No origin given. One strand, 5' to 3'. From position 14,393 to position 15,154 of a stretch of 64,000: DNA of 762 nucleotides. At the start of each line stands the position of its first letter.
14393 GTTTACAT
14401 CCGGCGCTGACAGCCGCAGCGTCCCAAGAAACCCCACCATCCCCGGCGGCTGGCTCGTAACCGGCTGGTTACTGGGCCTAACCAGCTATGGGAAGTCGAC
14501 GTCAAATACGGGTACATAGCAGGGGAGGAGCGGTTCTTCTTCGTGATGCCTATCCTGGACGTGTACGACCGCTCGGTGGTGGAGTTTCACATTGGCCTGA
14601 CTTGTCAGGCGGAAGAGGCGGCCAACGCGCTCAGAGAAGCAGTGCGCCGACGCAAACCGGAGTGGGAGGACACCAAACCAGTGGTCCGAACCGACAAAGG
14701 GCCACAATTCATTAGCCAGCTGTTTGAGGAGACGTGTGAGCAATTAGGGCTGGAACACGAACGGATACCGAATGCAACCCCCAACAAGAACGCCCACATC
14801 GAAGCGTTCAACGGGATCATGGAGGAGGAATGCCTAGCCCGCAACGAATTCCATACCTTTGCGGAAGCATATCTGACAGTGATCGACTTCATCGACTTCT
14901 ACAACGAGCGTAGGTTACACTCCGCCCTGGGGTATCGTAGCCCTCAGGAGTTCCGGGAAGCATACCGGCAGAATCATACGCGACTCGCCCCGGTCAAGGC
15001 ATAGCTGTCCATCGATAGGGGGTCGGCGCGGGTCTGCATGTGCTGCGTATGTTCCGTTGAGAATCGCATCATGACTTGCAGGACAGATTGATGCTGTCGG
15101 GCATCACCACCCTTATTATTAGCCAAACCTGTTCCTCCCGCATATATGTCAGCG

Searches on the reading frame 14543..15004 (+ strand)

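Call 28: search_protein_families(library=pfam, proteins=[window:14543-15004:+], max_evalue=0.01)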
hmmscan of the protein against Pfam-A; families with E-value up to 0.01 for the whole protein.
window:14543-15004:+ (153 aa): 5 families
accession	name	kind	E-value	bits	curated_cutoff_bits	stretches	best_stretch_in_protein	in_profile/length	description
PF13683.12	rve_3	-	2e-15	56.7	26.5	1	69-134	2-67/67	Integrase core domain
PF13333.12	rve_2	-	2.8e-11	43.8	22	1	87-139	1-53/56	Integrase core domain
PF00665.32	rve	-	7.9e-09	36.1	32.6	1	3-77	28-99/102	Integrase core domain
PF13358.12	DDE_3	-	0.0069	16.7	28.6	1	20-106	58-142/146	DDE superfamily endonuclease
PF22147.1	AcrIC5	-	0.0093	16.5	27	0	124-146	24-46/53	Anti-CRISPR protein AcrIC5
